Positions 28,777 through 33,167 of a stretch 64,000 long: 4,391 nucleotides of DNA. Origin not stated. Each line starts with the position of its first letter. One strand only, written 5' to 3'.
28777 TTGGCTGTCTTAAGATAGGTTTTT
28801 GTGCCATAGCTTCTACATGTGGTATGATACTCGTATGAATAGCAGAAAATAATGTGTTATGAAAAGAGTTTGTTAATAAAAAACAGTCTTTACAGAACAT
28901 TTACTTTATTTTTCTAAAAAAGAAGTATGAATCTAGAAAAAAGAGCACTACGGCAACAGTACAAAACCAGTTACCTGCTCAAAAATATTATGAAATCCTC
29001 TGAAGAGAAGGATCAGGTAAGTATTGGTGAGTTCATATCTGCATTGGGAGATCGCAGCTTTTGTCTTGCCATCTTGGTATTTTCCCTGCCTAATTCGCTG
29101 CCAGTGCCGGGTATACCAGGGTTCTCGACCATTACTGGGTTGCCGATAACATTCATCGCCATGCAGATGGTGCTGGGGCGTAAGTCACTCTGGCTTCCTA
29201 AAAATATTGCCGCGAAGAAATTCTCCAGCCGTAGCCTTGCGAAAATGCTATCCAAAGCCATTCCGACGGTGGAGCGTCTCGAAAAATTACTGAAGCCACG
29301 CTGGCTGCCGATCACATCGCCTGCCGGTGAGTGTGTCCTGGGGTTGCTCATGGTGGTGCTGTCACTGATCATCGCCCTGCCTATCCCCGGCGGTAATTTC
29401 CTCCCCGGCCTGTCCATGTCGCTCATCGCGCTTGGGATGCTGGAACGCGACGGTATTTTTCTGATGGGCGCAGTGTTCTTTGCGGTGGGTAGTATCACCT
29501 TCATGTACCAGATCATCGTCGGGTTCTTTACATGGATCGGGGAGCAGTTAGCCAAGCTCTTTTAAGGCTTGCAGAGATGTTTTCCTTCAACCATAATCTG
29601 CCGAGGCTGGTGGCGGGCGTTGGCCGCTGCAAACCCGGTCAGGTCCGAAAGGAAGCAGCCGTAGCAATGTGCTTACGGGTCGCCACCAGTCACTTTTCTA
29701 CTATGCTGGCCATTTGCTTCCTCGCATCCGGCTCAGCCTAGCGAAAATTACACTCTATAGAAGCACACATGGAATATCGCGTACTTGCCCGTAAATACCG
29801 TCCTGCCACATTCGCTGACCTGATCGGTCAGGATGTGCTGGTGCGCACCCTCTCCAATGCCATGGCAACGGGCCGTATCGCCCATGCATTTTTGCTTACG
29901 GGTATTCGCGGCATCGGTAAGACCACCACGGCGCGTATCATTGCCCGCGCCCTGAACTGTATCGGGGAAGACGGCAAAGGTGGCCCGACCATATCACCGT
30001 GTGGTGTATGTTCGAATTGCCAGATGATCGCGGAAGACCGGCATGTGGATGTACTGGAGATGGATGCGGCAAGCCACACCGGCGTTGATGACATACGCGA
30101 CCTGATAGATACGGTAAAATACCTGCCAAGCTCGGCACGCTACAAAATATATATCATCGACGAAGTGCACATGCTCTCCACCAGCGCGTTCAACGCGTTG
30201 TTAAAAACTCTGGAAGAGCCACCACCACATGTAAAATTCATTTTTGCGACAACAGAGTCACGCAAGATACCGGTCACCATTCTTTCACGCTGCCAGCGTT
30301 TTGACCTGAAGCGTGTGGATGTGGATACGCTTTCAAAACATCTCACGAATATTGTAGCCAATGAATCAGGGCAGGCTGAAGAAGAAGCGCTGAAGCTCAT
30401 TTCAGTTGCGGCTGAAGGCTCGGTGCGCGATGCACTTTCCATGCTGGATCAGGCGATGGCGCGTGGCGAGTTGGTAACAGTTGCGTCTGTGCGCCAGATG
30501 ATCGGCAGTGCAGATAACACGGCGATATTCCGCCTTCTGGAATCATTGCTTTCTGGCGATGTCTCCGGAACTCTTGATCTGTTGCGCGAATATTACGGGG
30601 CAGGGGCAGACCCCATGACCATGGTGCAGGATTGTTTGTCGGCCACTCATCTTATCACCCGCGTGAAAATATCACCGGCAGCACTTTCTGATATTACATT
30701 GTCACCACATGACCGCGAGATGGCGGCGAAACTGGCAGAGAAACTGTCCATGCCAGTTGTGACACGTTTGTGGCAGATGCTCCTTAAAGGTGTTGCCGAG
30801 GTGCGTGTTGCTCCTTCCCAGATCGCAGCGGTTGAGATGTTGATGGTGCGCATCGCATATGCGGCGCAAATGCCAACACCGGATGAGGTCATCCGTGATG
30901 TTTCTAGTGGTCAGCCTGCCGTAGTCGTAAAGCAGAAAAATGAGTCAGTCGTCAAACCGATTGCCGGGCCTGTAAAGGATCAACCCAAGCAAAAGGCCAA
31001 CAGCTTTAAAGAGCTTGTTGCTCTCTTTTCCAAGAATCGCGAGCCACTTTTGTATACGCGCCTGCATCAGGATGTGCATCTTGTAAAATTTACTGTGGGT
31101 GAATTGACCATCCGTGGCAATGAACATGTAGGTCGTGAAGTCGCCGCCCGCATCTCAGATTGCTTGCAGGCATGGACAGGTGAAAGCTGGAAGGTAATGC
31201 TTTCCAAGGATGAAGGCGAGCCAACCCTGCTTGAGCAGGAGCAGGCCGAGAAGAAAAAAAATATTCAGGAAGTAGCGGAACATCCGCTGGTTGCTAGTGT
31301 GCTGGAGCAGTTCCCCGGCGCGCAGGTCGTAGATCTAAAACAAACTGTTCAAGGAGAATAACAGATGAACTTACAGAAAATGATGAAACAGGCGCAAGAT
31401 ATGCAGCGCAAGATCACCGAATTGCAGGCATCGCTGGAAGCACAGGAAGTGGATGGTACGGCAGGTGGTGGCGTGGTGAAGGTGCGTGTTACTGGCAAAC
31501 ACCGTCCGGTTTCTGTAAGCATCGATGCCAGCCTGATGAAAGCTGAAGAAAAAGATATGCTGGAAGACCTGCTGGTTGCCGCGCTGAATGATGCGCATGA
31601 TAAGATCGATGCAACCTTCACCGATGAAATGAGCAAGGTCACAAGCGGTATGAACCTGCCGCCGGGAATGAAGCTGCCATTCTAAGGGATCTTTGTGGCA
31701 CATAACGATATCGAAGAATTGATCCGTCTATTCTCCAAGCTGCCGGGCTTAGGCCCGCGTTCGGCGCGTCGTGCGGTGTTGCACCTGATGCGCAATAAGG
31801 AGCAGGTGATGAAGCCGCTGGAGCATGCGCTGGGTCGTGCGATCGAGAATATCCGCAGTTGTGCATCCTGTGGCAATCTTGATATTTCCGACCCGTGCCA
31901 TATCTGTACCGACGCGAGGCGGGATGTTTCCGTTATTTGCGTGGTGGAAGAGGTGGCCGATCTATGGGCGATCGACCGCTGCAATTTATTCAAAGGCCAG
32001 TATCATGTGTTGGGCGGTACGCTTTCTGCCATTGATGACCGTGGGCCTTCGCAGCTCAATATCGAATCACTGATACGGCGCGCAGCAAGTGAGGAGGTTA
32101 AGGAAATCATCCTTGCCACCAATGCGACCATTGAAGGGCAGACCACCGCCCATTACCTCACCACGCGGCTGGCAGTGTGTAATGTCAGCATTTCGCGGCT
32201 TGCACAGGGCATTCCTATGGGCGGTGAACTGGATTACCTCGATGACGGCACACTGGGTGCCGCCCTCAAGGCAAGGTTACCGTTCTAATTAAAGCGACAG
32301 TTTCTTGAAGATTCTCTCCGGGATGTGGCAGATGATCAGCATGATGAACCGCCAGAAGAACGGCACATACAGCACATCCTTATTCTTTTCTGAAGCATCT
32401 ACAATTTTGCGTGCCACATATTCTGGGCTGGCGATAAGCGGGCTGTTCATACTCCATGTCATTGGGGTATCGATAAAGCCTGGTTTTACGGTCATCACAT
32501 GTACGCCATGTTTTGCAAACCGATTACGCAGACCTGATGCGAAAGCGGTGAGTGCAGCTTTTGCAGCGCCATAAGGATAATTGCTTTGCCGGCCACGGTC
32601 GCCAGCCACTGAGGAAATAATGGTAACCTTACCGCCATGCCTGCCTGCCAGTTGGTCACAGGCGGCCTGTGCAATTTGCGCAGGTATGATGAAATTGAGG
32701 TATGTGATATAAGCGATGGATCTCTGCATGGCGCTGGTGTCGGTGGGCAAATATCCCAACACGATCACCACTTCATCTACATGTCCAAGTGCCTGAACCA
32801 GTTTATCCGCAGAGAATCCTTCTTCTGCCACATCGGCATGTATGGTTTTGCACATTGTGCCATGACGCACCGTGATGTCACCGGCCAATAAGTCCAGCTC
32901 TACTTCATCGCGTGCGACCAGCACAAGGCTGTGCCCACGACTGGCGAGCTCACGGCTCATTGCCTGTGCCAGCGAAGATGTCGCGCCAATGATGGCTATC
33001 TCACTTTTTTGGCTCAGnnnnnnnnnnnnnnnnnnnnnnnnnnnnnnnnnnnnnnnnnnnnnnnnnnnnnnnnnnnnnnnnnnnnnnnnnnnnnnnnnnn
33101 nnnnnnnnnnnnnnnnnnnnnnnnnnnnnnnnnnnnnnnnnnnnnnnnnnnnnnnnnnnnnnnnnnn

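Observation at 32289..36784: DprE1/DprE2-like epimerase pair with a GT-C glycosyltransferase in an alphaproteobacterial-type genome: a candidate polyprenyl-phospho-D-arabinofuranose pathway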

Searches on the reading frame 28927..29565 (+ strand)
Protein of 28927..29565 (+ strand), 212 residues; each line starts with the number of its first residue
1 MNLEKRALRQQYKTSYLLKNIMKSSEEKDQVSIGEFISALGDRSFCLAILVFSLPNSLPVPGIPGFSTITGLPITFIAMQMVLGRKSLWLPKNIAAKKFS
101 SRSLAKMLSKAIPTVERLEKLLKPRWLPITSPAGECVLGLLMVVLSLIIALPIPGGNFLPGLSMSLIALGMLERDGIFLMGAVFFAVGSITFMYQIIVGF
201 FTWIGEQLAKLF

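Call 15: search_protein_families(library=pfam, proteins=[window:28927-29565:+], max_evalue=0.001)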
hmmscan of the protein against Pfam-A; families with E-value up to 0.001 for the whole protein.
window:28927-29565:+ (212 aa): 1 family
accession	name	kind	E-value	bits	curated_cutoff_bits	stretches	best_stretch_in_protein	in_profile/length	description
PF06055.17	ExoD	-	1.3e-56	191.3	23.8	1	16-194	3-179/180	Exopolysaccharide synthesis, ExoD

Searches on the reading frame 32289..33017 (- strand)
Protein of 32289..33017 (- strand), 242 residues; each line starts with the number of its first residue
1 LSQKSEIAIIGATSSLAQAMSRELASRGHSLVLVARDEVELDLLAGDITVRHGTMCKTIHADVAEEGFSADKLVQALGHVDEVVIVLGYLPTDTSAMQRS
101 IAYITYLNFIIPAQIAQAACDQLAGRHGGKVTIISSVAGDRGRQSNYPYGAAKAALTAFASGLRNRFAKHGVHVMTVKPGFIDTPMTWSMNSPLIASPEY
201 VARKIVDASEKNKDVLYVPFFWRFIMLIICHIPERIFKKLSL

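Call 3: search_protein_families(library=pfam, proteins=[window:32289-32960:-], max_evalue=0.01)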
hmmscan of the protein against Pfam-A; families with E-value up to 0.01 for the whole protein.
window:32289-32960:- (223 aa): 2 families
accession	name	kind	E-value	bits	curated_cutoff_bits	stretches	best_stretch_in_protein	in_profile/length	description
PF00106.31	adh_short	-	2.7e-23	82.9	26.6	1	1-173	16-192/195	short chain dehydrogenase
PF13561.12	adh_short_C2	-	6e-15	55.9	27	1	3-172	14-185/236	Enoyl-(Acyl carrier protein) reductase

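Call 4: search_protein_families(library=ncbifam, proteins=[window:32289-32960:-], max_evalue=0.01)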
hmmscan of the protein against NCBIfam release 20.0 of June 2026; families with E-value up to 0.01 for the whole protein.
window:32289-32960:- (223 aa): 181 families (the best 25 are shown)
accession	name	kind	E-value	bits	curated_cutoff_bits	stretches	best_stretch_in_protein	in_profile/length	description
NF005489.0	PRK07102.1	equivalog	2e-68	230.6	267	1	2-223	18-243/243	SDR family oxidoreductase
NF053786.1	DcplherypntRedDprE2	equivalog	1.7e-37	129.4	250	1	5-222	29-251/252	decaprenylphospho-beta-D-erythro-pentofuranosid-2-ulose 2-reductase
NF006099.0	PRK08251.1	equivalog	1.4e-24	86.7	253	1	1-221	20-249/250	SDR family oxidoreductase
NF004110.0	PRK05599.1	equivalog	1.7e-22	80.1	362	1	7-221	21-244/246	SDR family oxidoreductase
NF005437.0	PRK07024.1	equivalog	6.7e-22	78.1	266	1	2-221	21-246/259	SDR family oxidoreductase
NF004825.0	PRK06181.1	equivalog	6.1e-20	71.6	215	1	2-167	23-192/268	SDR family oxidoreductase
NF047420.2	EF_P_mod_YmfI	equivalog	3.6e-18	66.2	238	1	2-171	16-186/236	elongation factor P 5-aminopentanone reductase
NF005495.0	PRK07109.1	subfamily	2.3e-17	63.3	264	1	2-201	25-239/334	SDR family oxidoreductase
NF005559.1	PRK07231.1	subfamily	1.7e-16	60.5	215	1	2-171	21-194/249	glucose 1-dehydrogenase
NF006073.0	PRK08219.1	equivalog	2.9e-16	59.9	218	1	3-172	21-183/227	SDR family oxidoreductase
NF009466.0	PRK12826.1-2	subfamily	4.5e-16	59.1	222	1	2-170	20-194/248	3-oxoacyl-ACP reductase FabG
NF040690.1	mycolate_SDR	equivalog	8.6e-16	58.1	380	1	1-165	24-191/265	mycolate reductase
NF004526.0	PRK05872.1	subfamily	1.3e-15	57.3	276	1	2-170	27-197/297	short-chain dehydrogenase/reductase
NF004765.0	PRK06101.1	equivalog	1.6e-15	56.9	406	1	89-220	102-233/241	SDR family oxidoreductase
TIGR03971.1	SDR_subfam_1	subfamily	2.9e-15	56.3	300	1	36-180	65-215/271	mycofactocin-coupled SDR family oxidoreductase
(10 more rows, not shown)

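Call 11: search_solved_structures(query=window:32289-33017:-, show_alignments=1)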
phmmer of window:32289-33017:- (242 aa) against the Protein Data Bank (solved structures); distinct sequences matched with E-value up to 0.001: 338 (the best 60 are shown).
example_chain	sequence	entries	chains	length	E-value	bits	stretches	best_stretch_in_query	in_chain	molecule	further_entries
21gq_C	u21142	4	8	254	1.6e-26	96.6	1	9-241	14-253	Decaprenylphosphoryl-2-keto-beta-D-erythro-pentose reductase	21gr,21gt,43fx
6zdz_A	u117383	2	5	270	8.6e-14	54.9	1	8-208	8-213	alcohol dehydrogenase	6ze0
3e9n_A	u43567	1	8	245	1.2e-12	51.2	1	2-189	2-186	PUTATIVE SHORT-CHAIN DEHYDROGENASE/REDUCTASE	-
8bci_A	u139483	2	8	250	1.2e-11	47.9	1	7-189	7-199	Probable short-chain dehydrogenase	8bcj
2jah_A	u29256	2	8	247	1.8e-11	47.3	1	8-188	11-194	CLAVULANIC ACID DEHYDROGENASE | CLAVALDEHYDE DEHYDROGENASE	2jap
3vc7_A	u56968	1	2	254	2e-11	47.2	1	6-186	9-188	Putative oxidoreductase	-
4eso_A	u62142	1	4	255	2e-11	47.2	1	6-186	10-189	Putative oxidoreductase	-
4cql_B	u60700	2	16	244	2e-11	47.2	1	7-191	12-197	CARBONYL REDUCTASE FAMILY MEMBER 4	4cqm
4bmv_A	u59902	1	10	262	2e-11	47.2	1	7-200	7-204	SHORT-CHAIN DEHYDROGENASE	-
1i01_A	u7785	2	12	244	3.8e-11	46.3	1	7-192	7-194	BETA-KETOACYL [ACP] REDUCTASE | 3-oxoacyl-[acyl-carrier protein] reductase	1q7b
4k6c_A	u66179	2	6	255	1.2e-10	44.6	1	8-192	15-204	Acetoacetyl-CoA reductase | Putative Acetoacetyl-CoA reductase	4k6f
1q7c_A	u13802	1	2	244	1.3e-10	44.5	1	7-192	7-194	3-oxoacyl-[acyl-carrier protein] reductase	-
9pvq_A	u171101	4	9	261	1.6e-10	44.3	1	8-191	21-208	NAD-dependent epimerase/dehydratase:Short-chain dehydrogenase/reductase SDR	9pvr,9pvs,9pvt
4rzh_A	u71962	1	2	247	2.9e-10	43.4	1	7-195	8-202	3-oxoacyl-[acyl-carrier protein] reductase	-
6t77_A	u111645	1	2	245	3.9e-10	43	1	6-191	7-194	3-oxoacyl-ACP reductase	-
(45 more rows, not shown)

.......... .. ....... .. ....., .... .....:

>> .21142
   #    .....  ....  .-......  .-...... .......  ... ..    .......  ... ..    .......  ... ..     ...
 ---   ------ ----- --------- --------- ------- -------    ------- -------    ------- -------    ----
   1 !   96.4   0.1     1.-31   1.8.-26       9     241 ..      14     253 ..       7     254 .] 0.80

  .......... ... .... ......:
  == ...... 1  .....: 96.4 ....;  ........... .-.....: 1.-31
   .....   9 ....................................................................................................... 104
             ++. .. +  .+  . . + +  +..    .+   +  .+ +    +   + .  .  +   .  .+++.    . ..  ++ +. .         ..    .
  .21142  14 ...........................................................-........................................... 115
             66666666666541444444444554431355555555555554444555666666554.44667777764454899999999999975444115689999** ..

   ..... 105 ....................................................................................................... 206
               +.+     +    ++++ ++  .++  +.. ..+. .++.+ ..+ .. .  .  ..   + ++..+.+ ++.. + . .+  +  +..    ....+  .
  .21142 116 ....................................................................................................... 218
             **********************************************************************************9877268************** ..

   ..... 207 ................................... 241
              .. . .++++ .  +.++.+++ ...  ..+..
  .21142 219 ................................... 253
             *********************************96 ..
